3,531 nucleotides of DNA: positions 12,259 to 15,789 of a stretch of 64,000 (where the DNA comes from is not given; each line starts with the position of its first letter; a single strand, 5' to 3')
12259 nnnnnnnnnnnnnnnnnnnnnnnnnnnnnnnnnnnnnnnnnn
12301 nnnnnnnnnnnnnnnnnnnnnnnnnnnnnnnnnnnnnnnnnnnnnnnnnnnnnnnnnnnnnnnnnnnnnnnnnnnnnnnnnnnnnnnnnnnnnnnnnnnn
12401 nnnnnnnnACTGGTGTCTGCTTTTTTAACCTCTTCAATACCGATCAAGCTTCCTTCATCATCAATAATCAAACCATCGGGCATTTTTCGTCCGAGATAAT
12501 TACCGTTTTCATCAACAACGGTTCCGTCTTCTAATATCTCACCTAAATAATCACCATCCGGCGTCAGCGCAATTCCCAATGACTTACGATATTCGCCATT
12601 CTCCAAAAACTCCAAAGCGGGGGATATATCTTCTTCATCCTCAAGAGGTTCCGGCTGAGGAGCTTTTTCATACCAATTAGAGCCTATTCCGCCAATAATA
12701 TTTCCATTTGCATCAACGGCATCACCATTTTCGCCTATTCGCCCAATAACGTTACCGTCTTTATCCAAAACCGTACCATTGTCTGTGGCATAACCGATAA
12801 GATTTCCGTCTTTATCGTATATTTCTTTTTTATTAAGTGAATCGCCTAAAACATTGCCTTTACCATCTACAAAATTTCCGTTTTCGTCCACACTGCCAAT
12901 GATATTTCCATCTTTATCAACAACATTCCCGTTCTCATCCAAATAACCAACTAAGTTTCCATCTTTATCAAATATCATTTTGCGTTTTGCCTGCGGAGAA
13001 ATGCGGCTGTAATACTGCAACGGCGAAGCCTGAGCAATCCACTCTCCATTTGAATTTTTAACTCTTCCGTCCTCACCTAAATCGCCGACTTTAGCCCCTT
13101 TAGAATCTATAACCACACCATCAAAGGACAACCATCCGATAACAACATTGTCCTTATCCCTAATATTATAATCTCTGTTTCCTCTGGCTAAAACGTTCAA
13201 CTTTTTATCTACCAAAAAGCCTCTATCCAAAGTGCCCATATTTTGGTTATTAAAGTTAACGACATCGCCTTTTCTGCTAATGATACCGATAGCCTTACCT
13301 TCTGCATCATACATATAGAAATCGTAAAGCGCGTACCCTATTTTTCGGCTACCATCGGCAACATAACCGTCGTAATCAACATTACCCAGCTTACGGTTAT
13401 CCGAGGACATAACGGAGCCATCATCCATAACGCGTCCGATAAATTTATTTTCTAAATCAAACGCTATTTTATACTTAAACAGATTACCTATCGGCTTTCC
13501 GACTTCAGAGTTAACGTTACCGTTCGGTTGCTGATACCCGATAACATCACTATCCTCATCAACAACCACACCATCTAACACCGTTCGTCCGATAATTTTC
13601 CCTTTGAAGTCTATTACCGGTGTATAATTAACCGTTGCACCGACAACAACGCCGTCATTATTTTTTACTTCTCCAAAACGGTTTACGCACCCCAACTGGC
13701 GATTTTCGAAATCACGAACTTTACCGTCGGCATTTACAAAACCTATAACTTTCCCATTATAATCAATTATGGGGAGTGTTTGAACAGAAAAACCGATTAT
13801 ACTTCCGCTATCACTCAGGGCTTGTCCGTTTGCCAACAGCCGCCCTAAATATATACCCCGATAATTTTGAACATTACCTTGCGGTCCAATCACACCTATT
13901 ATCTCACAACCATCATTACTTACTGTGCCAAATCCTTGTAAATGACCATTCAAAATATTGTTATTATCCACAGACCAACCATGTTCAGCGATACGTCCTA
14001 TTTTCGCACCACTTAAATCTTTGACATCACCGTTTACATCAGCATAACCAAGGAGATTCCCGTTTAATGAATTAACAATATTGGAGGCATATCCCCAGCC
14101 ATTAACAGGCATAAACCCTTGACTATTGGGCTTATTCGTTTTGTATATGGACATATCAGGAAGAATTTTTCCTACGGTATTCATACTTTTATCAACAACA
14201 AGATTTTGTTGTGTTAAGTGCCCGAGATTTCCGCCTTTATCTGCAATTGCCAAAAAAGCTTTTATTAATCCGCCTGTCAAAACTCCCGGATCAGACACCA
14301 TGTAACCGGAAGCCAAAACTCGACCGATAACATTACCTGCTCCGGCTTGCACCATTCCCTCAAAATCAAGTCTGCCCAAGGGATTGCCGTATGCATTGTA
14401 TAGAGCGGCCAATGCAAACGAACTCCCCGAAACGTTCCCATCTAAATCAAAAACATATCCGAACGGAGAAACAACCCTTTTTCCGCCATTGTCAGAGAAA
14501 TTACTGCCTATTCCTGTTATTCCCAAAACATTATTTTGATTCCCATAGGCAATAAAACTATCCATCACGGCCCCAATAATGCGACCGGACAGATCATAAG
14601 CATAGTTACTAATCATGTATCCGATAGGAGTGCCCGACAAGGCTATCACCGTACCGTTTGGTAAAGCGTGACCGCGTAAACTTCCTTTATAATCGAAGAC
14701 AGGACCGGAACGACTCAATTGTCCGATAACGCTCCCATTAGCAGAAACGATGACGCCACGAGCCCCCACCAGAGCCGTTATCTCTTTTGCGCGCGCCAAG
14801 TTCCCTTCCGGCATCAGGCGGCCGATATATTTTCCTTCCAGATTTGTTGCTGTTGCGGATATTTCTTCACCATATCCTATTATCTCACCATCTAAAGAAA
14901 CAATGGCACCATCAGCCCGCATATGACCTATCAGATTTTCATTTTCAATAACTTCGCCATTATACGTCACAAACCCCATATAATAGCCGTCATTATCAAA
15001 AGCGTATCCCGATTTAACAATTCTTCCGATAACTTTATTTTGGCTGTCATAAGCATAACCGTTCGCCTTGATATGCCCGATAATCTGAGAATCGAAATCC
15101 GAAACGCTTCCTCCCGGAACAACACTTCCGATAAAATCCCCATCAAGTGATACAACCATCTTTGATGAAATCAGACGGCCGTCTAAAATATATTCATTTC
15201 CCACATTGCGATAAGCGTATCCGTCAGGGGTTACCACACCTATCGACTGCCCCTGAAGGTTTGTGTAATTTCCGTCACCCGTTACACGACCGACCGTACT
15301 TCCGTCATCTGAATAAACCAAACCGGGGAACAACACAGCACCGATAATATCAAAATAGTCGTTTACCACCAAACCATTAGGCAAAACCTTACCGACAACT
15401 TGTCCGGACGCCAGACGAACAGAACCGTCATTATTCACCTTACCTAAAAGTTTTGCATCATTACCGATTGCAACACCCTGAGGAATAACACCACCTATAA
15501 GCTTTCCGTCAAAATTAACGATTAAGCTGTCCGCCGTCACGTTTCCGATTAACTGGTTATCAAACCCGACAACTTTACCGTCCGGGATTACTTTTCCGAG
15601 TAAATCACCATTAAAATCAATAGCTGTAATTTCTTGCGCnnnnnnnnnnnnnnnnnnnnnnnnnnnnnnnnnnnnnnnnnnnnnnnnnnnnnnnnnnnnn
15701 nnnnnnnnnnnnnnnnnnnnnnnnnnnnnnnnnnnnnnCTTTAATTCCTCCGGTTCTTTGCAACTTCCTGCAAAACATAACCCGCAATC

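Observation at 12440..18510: Previously undescribed ~17-aa tandem repeat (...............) shared by three T4SS-linked proteins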

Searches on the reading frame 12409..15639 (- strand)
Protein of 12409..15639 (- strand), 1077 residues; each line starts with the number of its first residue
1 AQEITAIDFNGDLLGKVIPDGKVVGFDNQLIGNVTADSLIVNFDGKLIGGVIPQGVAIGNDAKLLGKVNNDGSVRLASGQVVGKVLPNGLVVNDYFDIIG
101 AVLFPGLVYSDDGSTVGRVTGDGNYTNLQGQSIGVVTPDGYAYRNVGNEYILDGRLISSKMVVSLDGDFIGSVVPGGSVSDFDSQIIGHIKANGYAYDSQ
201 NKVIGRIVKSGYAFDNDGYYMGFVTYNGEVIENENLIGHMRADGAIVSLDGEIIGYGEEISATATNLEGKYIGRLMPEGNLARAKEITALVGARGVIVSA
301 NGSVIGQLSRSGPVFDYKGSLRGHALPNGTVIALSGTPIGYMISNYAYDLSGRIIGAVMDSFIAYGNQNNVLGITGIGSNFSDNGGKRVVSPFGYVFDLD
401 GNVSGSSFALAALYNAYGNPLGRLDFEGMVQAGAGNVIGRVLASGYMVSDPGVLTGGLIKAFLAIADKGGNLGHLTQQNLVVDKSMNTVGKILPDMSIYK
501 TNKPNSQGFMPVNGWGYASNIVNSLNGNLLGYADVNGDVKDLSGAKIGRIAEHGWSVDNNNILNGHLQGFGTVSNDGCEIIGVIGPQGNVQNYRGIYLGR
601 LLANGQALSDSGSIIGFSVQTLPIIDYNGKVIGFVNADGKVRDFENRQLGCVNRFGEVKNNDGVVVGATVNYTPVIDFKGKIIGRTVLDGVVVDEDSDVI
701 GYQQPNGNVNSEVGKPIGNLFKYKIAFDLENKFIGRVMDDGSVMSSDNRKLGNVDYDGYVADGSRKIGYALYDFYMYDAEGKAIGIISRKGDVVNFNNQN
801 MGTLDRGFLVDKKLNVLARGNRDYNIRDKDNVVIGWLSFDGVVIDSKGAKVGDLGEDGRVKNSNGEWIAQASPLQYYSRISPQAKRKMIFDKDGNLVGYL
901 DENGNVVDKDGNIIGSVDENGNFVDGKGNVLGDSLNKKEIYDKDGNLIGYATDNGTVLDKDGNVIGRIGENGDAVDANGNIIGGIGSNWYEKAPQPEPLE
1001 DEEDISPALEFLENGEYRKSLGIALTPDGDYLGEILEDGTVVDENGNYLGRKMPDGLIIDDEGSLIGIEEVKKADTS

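Call 84: search_dna_similar(query=window:12409-15639:-, collection=plasmids, mode=protein, max_evalue=0.00001, max_rows=15)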
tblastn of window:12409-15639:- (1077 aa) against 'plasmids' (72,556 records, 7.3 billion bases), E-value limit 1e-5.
Records with a match: 1; places in all: 1; records where one place covers at least 80% of the query: 0.
Best place of each record, by identity: <60% 1.
By first word of the organism name: Martelella 1.
By predicted mobility (MOB-suite, as given by PLSDB): conjugative 1.
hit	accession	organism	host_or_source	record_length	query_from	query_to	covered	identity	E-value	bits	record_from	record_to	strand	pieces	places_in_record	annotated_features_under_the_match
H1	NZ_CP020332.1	Martelella mediterranea DSM 17316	-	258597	15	597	54%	23.3%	2e-6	60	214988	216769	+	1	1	hypothetical protein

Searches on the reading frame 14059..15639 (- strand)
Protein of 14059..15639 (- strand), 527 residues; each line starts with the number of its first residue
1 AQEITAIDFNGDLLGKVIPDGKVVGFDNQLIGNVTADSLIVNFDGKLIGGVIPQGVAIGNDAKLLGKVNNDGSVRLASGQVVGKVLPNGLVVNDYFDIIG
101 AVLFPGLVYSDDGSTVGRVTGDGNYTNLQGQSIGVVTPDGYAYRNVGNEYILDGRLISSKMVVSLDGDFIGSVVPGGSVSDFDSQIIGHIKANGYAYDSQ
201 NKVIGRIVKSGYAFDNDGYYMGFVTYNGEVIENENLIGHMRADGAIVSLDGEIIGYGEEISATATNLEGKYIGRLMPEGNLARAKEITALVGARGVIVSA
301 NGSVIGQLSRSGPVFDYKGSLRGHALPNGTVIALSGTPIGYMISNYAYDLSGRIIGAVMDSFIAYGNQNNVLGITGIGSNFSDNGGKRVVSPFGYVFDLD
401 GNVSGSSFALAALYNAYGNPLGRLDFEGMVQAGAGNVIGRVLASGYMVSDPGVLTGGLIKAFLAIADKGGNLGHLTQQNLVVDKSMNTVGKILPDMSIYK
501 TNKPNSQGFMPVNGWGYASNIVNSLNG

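Call 71: predict_structure(alignment_id=A3)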
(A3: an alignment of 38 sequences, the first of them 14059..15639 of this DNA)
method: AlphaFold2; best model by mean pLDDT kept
length: 527 residues; sequences in the alignment: 38
mean_pLDDT: 90.0   pTM: 0.88
mean pLDDT of the five models: 90.0, 88.4, 88.2, 87.7, 87.6
residues with pLDDT >= 90: 364; 70-90: 145; 50-70: 13; < 50: 5
segments of 3 or more residues with pLDDT < 50: 525-527
pLDDT, mean of each block of 10 residues (from residue 1): 81 90 90 90 91 93 91 89 94 95 93 92 92 95 92 89 92 89 92 93 93 93 93 93 92 92 94 94 87 90 90 94 96 93 95 92 91 89 78 91 91 92 93 86 93 91 84 88 87 91 81 82 47
secondary structure, 60 per line:
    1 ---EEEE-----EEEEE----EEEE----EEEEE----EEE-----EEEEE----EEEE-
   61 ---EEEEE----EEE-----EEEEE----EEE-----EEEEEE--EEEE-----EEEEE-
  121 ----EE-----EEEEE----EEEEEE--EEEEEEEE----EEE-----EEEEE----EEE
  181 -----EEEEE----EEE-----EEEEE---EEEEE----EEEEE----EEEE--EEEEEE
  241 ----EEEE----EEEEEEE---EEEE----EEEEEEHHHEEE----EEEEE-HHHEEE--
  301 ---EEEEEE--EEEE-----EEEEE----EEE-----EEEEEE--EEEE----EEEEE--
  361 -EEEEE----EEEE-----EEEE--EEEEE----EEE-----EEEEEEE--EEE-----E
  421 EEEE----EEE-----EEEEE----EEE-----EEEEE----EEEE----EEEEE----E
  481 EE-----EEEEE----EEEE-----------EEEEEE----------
elements in order: E4-7 E13-17 E22-25 E30-34 E39-41 E47-51 E56-59 E64-68 E73-75 E81-85 E90-92 E98-103 E106-109 E115-119 E132-136 E141-146 E149-156 E161-163 E169-173 E178-180 E186-190 E195-197 E203-207 E211-215 E220-224 E229-232 E235-240 E245-248 E253-259 E263-266 E271-276 E280-282 E287-291 E296-298 E304-309 E312-315 E321-325 E330-332 E338-343 E346-349 E354-358 E362-366 E371-374 E380-383 E386-390 E395-397 E403-409 E412-414 E420-424 E429-431 E437-441 E446-448 E454-458 E463-466 E471-475 E480-482 E488-492 E497-500 E512-517

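Call 80: fold_search(model_id=the predicted structure, library=viral)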
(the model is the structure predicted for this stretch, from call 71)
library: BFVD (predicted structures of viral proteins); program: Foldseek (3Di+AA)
matches with E <= 10: 1133; with E <= 0.001: 49
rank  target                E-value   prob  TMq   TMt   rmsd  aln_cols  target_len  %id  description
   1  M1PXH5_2              8.8e-11  0.14  0.07  0.05  82.3       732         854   12  Outer membrane autotransporter [Prochlorococcus phage P-SSP6]
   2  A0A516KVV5            3.2e-08  0.08  0.07  0.05  71.9       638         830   12  (no name in the UniProt tables at hand)
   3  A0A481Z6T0            3.9e-08  0.10  0.06  0.08  29.8       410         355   12  Antitoxin [Pithovirus LCPAC302]
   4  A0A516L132            3.9e-08  0.08  0.08  0.05  47.7       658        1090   11  (no name in the UniProt tables at hand)
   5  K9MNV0                1.5e-07  0.12  0.08  0.09  48.3       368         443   12  Fiber [Bovine adenovirus 6]
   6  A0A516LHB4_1          1.5e-07  0.04  0.06  0.03  65.2       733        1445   12  (no name in the UniProt tables at hand)
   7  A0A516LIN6            1.7e-07  0.08  0.08  0.04  56.4       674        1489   13  (no name in the UniProt tables at hand)
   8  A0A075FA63            2.7e-07  0.06  0.06  0.05  68.4       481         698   12  Fiber [Duck adenovirus 2]
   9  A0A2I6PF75            1.8e-06  0.05  0.07  0.06  48.4       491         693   11  Long tail fiber protein Gp37 [Proteus phage phiP4-3]
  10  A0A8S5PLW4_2          2.2e-06  0.08  0.07  0.05  43.3       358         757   14  Prophage tail endopeptidase domain-containing protein [Siphoviridae sp. ctRcp9]
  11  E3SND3                2.5e-06  0.06  0.07  0.04  37.7       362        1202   12  Predicted protein [Cyanophage NATL1A-7]
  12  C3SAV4                3.0e-06  0.10  0.10  0.09  28.9       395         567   15  Fiber [Murine adenovirus 3]
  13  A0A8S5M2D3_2          3.3e-06  0.06  0.07  0.05  28.8       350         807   15  Minor structural protein [Siphoviridae sp. ctxjx4]
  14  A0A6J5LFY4            4.9e-06  0.05  0.08  0.05  48.2       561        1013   15  Intramolecular chaperone auto-processing domain containing protein [uncultured Caudovirales phage]
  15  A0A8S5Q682            5.9e-06  0.06  0.09  0.06  32.7       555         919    9  Uncharacterized protein [Podoviridae sp. ctUT63]
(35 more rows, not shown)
